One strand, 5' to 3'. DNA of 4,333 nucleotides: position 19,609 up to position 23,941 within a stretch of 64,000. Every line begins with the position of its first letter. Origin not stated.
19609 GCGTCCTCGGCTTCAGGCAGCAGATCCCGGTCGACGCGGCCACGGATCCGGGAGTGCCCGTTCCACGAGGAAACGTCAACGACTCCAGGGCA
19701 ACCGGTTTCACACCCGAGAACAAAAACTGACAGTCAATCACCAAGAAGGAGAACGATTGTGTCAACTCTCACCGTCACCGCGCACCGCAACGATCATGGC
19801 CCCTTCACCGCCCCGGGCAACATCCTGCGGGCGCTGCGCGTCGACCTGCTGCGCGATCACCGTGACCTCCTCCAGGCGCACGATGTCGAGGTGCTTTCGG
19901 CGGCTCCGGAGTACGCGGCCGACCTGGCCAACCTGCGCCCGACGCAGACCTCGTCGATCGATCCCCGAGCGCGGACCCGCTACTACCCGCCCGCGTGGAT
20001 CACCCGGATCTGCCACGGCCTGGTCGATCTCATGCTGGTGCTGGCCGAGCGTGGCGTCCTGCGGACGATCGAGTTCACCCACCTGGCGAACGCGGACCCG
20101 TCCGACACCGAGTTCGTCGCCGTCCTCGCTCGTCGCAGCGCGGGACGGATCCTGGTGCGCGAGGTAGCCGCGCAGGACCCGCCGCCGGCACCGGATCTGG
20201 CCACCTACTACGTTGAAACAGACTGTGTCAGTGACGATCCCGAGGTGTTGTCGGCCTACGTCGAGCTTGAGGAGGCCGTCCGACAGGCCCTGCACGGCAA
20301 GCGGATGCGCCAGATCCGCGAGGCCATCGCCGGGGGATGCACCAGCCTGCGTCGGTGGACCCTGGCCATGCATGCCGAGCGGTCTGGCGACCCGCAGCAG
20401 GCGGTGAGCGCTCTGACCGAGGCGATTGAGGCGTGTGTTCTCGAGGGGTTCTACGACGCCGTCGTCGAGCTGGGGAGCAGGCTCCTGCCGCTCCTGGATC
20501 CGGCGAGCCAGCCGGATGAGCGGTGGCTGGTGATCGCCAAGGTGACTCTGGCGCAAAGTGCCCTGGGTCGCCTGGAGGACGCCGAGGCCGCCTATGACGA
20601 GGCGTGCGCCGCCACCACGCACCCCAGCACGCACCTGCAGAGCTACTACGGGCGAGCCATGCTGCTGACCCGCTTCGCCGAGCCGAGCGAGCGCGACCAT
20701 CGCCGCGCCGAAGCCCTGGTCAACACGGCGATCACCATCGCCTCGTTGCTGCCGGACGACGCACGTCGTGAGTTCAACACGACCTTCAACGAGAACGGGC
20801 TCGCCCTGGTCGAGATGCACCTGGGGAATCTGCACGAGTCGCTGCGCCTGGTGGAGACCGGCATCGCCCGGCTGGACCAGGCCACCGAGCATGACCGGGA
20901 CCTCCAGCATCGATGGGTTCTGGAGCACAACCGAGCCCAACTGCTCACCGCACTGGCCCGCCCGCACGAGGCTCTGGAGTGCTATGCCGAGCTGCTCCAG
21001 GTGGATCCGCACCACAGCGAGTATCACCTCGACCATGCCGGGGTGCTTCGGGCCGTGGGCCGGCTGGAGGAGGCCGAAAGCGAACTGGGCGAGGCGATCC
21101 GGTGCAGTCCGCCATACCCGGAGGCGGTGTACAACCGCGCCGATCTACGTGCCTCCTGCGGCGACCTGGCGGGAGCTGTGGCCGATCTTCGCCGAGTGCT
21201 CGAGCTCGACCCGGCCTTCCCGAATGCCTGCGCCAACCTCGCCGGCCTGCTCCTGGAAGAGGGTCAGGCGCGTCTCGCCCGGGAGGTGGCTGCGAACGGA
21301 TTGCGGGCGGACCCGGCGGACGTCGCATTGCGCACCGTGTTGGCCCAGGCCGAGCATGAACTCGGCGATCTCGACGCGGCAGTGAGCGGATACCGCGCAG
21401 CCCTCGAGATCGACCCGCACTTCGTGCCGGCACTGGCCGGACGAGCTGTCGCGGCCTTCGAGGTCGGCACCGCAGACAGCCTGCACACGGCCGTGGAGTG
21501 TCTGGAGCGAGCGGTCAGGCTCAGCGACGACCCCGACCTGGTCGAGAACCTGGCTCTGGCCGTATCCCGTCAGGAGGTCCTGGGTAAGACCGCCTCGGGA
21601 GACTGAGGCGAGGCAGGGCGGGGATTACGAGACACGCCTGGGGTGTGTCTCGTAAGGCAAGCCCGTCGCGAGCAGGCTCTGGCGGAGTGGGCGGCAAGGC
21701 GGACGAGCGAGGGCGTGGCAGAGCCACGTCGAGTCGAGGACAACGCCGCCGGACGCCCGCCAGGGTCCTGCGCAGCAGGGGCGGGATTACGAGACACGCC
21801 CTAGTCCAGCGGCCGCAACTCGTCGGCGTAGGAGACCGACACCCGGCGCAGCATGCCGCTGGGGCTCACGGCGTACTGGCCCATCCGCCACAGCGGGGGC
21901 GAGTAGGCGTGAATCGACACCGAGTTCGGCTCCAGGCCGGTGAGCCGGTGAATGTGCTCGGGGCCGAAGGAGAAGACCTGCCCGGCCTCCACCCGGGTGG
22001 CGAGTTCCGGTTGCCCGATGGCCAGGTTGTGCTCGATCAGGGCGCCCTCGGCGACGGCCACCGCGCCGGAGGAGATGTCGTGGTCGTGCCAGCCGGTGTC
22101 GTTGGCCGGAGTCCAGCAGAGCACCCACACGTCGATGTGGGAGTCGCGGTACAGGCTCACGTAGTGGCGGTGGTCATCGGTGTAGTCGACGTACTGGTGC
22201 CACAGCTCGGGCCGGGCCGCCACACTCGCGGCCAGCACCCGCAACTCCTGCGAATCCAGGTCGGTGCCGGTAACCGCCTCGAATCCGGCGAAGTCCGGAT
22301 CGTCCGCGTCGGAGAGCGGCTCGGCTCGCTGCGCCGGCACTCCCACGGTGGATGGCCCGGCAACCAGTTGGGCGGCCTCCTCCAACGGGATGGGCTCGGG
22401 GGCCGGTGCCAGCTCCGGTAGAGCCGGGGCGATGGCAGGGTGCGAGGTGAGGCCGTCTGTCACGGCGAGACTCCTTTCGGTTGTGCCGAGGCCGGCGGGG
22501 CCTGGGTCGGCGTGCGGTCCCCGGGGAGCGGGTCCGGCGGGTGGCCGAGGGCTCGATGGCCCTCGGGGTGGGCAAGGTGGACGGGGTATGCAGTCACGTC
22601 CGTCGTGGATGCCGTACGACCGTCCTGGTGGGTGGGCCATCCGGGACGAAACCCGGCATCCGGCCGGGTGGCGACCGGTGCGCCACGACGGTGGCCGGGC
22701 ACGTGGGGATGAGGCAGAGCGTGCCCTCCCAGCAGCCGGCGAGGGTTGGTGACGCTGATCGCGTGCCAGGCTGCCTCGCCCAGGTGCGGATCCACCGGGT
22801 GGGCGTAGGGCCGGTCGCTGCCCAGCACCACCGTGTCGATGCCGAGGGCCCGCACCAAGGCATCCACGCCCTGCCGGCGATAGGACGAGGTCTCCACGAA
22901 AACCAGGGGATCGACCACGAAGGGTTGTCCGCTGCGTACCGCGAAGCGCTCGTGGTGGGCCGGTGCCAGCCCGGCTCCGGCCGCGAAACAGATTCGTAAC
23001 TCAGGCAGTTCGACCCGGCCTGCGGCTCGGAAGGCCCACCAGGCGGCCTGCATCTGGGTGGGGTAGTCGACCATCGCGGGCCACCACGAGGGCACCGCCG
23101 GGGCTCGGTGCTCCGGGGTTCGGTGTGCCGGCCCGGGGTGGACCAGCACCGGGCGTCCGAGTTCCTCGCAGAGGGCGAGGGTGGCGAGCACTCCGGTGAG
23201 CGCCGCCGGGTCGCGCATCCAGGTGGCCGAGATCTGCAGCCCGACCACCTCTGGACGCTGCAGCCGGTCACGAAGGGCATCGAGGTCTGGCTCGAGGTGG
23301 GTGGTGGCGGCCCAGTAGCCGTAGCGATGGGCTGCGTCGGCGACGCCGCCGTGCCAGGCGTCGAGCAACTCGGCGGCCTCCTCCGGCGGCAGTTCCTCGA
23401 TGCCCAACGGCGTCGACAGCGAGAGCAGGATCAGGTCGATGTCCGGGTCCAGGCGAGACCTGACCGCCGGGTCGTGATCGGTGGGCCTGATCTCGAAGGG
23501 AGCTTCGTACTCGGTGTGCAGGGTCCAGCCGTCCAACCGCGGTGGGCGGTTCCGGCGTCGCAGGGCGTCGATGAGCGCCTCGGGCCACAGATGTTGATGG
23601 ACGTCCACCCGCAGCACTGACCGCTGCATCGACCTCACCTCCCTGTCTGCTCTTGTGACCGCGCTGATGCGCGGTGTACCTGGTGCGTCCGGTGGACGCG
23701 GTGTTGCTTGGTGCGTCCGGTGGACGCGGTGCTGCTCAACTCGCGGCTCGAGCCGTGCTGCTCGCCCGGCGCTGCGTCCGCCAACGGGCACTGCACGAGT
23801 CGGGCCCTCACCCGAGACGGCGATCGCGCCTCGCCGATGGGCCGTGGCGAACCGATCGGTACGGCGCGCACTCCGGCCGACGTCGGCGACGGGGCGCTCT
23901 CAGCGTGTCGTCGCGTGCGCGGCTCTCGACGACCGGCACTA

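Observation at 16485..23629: Cluster-level view: poly-Cys peptide locus flanked only by redox/thiol enzymes, with no canonical RiPP maturase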

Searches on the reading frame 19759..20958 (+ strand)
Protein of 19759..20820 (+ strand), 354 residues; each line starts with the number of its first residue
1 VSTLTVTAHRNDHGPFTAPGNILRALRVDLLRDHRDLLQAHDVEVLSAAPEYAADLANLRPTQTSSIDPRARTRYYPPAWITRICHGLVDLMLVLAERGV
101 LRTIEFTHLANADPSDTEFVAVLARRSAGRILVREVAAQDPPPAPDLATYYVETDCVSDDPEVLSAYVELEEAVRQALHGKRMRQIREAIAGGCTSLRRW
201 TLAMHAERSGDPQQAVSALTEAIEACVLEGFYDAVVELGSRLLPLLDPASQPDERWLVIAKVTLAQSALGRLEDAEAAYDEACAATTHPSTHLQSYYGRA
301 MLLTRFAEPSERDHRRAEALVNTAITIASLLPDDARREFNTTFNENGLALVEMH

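Call 17: find_homologous_proteins(query=window:19759-20820:+)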
Query window:19759-20820:+ (354 aa): 12 proteins with E <= 0.001 among 8000 candidates.
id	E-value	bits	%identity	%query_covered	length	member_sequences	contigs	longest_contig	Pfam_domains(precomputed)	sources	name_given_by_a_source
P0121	1.2e-228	776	100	100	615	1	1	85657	PF13431.13,PF23914.2,PF13414.13,PF13428.13,PF14559.13,PF24575.2,PF13371.13,PF00515.35,PF13424.13,PF13432.13,PF13181.13,PF07719.24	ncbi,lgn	ncbi:MAG: tetratricopeptide repeat protein [Actinomycetales bacterium]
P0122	3.4e-145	502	68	100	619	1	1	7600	PF13431.13,PF23914.2,PF13414.13,PF13428.13,PF07721.21,PF14559.13,PF24575.2,PF13371.13,PF00515.35,PF12895.14,PF13424.13,PF13432.13,PF13181.13,PF07719.24,PF13174.13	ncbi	-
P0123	7.3e-126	438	62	100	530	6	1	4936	PF13424.13,PF13432.13,PF13428.13,PF13181.13,PF07719.24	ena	-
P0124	1.4e-86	309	50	99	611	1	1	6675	PF13431.13,PF13414.13,PF13371.13,PF00515.35,PF13432.13,PF13428.13,PF13181.13,PF07719.24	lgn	-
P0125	2.6e-77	279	43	99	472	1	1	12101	-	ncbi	ncbi:MAG: hypothetical protein ACLGIA_04405, partial [Actinomycetes bacterium]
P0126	2.3e-60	223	57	57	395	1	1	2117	PF07721.21,PF13431.13,PF13371.13,PF00515.35,PF13424.13,PF13432.13,PF13428.13,PF13181.13,PF07719.24,PF13374.13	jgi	-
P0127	1.6e-49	187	42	77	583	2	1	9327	PF13431.13,PF13414.13,PF12569.15,PF13428.13,PF14559.13,PF24575.2,PF13371.13,PF00515.35,PF13424.13,PF13432.13,PF13181.13,PF07719.24,PF13174.13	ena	-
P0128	6.1e-44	169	39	72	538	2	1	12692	PF14559.13,PF13431.13,PF13414.13,PF13371.13,PF00515.35,PF13424.13,PF13432.13,PF13428.13,PF13181.13,PF07719.24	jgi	jgi:tetratricopeptide (TPR) repeat protein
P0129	1.2e-34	138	35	71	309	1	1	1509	-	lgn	-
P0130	6.7e-34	136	52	36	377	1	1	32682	PF13431.13,PF13414.13,PF12569.15,PF13428.13,PF13374.13,PF14559.13,PF24575.2,PF13371.13,PF00515.35,PF13424.13,PF13432.13,PF13181.13,PF07719.24,PF13174.13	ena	-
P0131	2.0e-31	128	52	36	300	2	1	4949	PF13431.13,PF13414.13,PF13176.13,PF13428.13,PF13374.13,PF07721.21,PF14559.13,PF00515.35,PF13424.13,PF13432.13,PF13181.13,PF07719.24,PF13174.13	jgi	jgi:tetratricopeptide (TPR) repeat protein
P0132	1.8e-4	39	26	98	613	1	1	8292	PF03704.24,PF13431.13,PF23914.2,PF25062.2,PF13414.13,PF13176.13,PF12569.15,PF13428.13,PF14559.13,PF13371.13,PF00515.35,PF12895.14,PF13424.13,PF21033.5,PF13432.13,PF13181.13,PF07719.24,PF13174.13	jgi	jgi:tetratricopeptide (TPR) repeat protein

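Call 30: find_homologous_proteins(query=A3)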
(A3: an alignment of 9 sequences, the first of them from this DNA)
Query A3 (9 sequences) (400 aa, profile of the alignment): 130 proteins with E <= 0.001 among 8000 candidates; the best 120 are listed.
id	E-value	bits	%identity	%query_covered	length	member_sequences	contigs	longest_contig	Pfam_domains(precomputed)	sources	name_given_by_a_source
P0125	1.7e-191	655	44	100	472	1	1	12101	-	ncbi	ncbi:MAG: hypothetical protein ACLGIA_04405, partial [Actinomycetes bacterium]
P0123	1.7e-185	635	63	100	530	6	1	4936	PF13424.13,PF13432.13,PF13428.13,PF13181.13,PF07719.24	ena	-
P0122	1.3e-184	632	71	100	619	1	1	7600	PF13431.13,PF23914.2,PF13414.13,PF13428.13,PF07721.21,PF14559.13,PF24575.2,PF13371.13,PF00515.35,PF12895.14,PF13424.13,PF13432.13,PF13181.13,PF07719.24,PF13174.13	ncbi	-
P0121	1.9e-182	625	100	100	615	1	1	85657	PF13431.13,PF23914.2,PF13414.13,PF13428.13,PF14559.13,PF24575.2,PF13371.13,PF00515.35,PF13424.13,PF13432.13,PF13181.13,PF07719.24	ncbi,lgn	ncbi:MAG: tetratricopeptide repeat protein [Actinomycetales bacterium]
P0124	9.1e-179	613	50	98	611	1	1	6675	PF13431.13,PF13414.13,PF13371.13,PF00515.35,PF13432.13,PF13428.13,PF13181.13,PF07719.24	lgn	-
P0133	1.6e-177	609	47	98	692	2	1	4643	PF13431.13,PF13414.13,PF12569.15,PF13428.13,PF14559.13,PF13371.13,PF00515.35,PF13424.13,PF13432.13,PF13181.13,PF07719.24,PF13174.13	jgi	-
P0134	1.6e-177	609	44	98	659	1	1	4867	PF13431.13,PF13414.13,PF12569.15,PF13428.13,PF14559.13,PF13371.13,PF00515.35,PF13424.13,PF13432.13,PF13181.13,PF07719.24,PF13174.13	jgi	jgi:tetratricopeptide (TPR) repeat protein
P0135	2.8e-177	608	46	99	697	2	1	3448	PF13431.13,PF13414.13,PF13428.13,PF07721.21,PF14559.13,PF13371.13,PF00515.35,PF13424.13,PF13432.13,PF13181.13,PF07719.24,PF13174.13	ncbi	-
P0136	6.0e-176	604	46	98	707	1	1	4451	PF14559.13,PF13431.13,PF13414.13,PF13371.13,PF00515.35,PF13424.13,PF12569.15,PF13432.13,PF13428.13,PF13181.13,PF07719.24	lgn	-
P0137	2.0e-175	602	47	98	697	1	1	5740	PF13431.13,PF13414.13,PF12569.15,PF13428.13,PF13374.13,PF07721.21,PF14559.13,PF13371.13,PF00515.35,PF13424.13,PF13432.13,PF13181.13,PF07719.24,PF13174.13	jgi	jgi:tetratricopeptide (TPR) repeat protein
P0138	2.5e-175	602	50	98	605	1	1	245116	PF13431.13,PF13414.13,PF13428.13,PF13374.13,PF07721.21,PF14559.13,PF13371.13,PF00515.35,PF13424.13,PF13432.13,PF13181.13,PF07719.24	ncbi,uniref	ncbi:tetratricopeptide repeat protein [Dactylosporangium sp. NPDC049525]|uniref:tetratricopeptide re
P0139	8.1e-175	600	47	98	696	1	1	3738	PF13431.13,PF13414.13,PF13428.13,PF13374.13,PF07721.21,PF14559.13,PF13371.13,PF00515.35,PF13424.13,PF13432.13,PF13181.13,PF07719.24,PF13174.13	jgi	jgi:tetratricopeptide (TPR) repeat protein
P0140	2.0e-174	599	46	99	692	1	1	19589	PF13431.13,PF13414.13,PF13428.13,PF13374.13,PF07721.21,PF14559.13,PF13371.13,PF00515.35,PF13424.13,PF13432.13,PF13181.13,PF07719.24,PF13174.13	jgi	jgi:tetratricopeptide (TPR) repeat protein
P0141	2.1e-173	595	46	100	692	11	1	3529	PF13431.13,PF13414.13,PF12569.15,PF13428.13,PF14559.13,PF13371.13,PF00515.35,PF13424.13,PF13432.13,PF13181.13,PF07719.24,PF13174.13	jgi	-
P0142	3.9e-173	594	45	99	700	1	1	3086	PF13431.13,PF13414.13,PF12569.15,PF13428.13,PF07721.21,PF14559.13,PF13371.13,PF00515.35,PF13424.13,PF13432.13,PF13181.13,PF07719.24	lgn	-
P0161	4.5e-161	555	43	99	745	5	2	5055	PF14559.13,PF13431.13,PF13414.13,PF13371.13,PF00515.35,PF13424.13,PF13432.13,PF13428.13,PF13181.13,PF07719.24,PF13191.13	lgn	-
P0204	3.9e-127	443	37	99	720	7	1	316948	PF13431.13,PF13414.13,PF13176.13,PF13428.13,PF13191.13,PF13374.13,PF14559.13,PF13371.13,PF17874.8,PF00515.35,PF13424.13,PF13432.13,PF13181.13,PF07719.24,PF13174.13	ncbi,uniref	ncbi:tetratricopeptide repeat protein [Streptomyces sp. NPDC020983]|uniref:tetratricopeptide repeat 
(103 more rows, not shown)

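Call 33: search_protein_families(library=pfam, proteins=[P0161, P0204], max_evalue=10)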
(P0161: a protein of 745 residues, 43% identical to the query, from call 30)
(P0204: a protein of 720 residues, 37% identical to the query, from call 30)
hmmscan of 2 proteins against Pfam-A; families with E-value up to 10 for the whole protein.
P0161 (745 aa): 23 families
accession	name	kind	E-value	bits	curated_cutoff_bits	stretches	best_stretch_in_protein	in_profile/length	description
PF07719.23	TPR_2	-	1e-28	97.5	27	6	666-697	3-34/34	Tetratricopeptide repeat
PF00515.34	TPR_1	-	4e-25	87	27.8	6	532-561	4-33/34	Tetratricopeptide repeat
PF13432.12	TPR_16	-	8.8e-18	64.9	32.7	4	603-658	3-58/65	Tetratricopeptide repeat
PF13181.12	TPR_8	-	3e-17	61.7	25.7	3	530-561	2-33/34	Tetratricopeptide repeat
PF13431.12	TPR_17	-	1.2e-16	60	24.4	5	519-549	3-33/34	Tetratricopeptide repeat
PF13371.12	TPR_9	-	5.8e-16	58.7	35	5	573-632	5-64/73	Tetratricopeptide repeat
PF13414.12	TPR_11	-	6.4e-15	55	26.8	4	537-577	2-42/42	TPR repeat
PF14559.12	TPR_19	-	3.5e-13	50.1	25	4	608-659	2-53/68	Tetratricopeptide repeat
PF13428.12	TPR_14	-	7.5e-12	45.1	23.5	7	497-538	3-44/44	Tetratricopeptide repeat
PF13424.12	TPR_12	-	6.2e-07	30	30.1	3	421-481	7-65/77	Tetratricopeptide repeat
PF13191.12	AAA_16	-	6e-06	27.3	32.6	1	56-172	42-166/167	AAA ATPase domain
PF12569.14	NatA_aux_su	-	5.9e-05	22.6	33.3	1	463-521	194-252/515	N-terminal acetyltransferase A, auxiliary subunit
PF13429.12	TPR_15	-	0.00022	21.2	26.2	3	647-703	129-185/280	Tetratricopeptide repeat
PF24575.1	TPR_Slam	-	0.00029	21.6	35.2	2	460-513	46-99/104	Surface lipoprotein assembly modifier, N-terminal TPR repeats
PF12895.13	ANAPC3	-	0.0005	20.7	27.2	1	478-550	6-77/82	Anaphase-promoting complex, cyclosome, subunit 3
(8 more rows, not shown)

P0204 (720 aa): 29 families (the best 25 are shown)
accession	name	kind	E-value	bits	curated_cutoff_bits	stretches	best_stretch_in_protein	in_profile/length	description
PF14559.12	TPR_19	-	6.2e-29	100.6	25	5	647-711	2-66/68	Tetratricopeptide repeat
PF07719.23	TPR_2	-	9.7e-28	94.4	27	7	500-531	1-32/34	Tetratricopeptide repeat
PF00515.34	TPR_1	-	1.4e-25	88.4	27.8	7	535-567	2-34/34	Tetratricopeptide repeat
PF13414.12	TPR_11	-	1.9e-23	82.3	26.8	5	479-514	7-42/42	TPR repeat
PF13431.12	TPR_17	-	2.1e-23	81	24.4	4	560-588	5-33/34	Tetratricopeptide repeat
PF13428.12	TPR_14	-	5.3e-20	70.3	23.5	7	674-710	5-41/44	Tetratricopeptide repeat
PF13181.12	TPR_8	-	1.1e-19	69.3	25.7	5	501-529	2-30/34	Tetratricopeptide repeat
PF13432.12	TPR_16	-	2.4e-19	69.9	32.7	4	504-565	1-62/65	Tetratricopeptide repeat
PF13371.12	TPR_9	-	3e-16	59.6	35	6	653-710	12-69/73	Tetratricopeptide repeat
PF13424.12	TPR_12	-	1.4e-14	54.5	30.1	5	425-494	6-73/77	Tetratricopeptide repeat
PF13374.12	TPR_10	-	3.5e-08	33.6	27.5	3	675-698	7-30/42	Tetratricopeptide repeat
PF13176.12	TPR_7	-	2.2e-07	30.9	27.9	3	505-532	4-33/36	Tetratricopeptide repeat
PF17874.7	TPR_MalT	-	1.4e-06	28.3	45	1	319-490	145-304/336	MalT-like TPR region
PF13174.12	TPR_6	-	1e-05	26.3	26.3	1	505-526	5-26/33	Tetratricopeptide repeat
PF13191.12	AAA_16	-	2.1e-05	25.5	32.6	1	54-168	68-161/167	AAA ATPase domain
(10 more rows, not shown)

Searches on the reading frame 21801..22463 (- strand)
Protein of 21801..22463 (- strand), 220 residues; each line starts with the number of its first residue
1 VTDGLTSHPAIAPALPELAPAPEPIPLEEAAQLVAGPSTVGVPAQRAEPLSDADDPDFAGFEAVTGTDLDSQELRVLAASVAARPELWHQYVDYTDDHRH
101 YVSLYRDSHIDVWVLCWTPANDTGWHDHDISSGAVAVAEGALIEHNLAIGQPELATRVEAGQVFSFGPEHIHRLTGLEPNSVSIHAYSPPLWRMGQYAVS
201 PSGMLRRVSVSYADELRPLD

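Call 79: search_protein_families(library=ncbifam, proteins=[window:21801-22463:-], max_evalue=0.00001)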
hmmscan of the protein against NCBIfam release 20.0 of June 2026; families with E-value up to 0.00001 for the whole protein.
window:21801-22463:- (220 aa): 0 families

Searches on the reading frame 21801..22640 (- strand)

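Call 3: search_protein_families(library=pfam, proteins=[window:21801-22640:-], max_evalue=0.01)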
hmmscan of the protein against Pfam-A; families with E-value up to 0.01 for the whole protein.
window:21801-22640:- (279 aa): 1 family
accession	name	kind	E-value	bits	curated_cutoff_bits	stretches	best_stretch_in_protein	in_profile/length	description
PF05995.18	CDO_I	-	6.8e-16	58.7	23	1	123-256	23-167/170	Cysteine dioxygenase type I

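Call 4: search_protein_families(library=ncbifam, proteins=[window:21801-22640:-], max_evalue=0.01)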
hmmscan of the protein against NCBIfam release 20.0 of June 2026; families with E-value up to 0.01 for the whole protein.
window:21801-22640:- (279 aa): 0 families

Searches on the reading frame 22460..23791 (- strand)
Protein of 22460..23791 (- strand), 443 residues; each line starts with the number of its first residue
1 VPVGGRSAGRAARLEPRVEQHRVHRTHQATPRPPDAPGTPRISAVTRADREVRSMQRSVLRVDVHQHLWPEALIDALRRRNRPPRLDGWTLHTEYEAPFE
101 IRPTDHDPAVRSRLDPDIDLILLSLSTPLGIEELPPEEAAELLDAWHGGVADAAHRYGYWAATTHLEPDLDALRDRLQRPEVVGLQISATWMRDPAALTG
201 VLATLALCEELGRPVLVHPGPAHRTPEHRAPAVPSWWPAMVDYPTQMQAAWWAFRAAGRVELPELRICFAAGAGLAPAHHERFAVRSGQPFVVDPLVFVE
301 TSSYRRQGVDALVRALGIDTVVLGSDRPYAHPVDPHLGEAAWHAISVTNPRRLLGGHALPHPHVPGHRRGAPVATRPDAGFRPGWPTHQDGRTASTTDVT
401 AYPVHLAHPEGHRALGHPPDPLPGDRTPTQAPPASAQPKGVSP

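Call 3: search_protein_families(library=pfam, proteins=[window:22460-23791:-], max_evalue=0.01)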
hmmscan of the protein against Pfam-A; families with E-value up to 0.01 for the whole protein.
window:22460-23791:- (443 aa): 0 families

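Call 4: search_protein_families(library=ncbifam, proteins=[window:22460-23791:-], max_evalue=0.01)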
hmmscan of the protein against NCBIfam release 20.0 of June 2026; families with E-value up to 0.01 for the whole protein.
window:22460-23791:- (443 aa): 0 families

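Call 33: search_protein_families(library=pfam, proteins=[window:22460-23620:-], max_evalue=10)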
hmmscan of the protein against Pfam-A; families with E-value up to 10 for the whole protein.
window:22460-23620:- (386 aa): 1 family
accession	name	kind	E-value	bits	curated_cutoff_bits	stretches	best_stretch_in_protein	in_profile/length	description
PF04909.20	Amidohydro_2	-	3.2e-12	47.3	26.4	1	5-297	1-287/289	Amidohydrolase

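Call 79: search_protein_families(library=ncbifam, proteins=[window:22460-23620:-], max_evalue=0.00001)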
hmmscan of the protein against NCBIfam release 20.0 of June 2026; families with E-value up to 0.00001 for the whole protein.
window:22460-23620:- (386 aa): 0 families
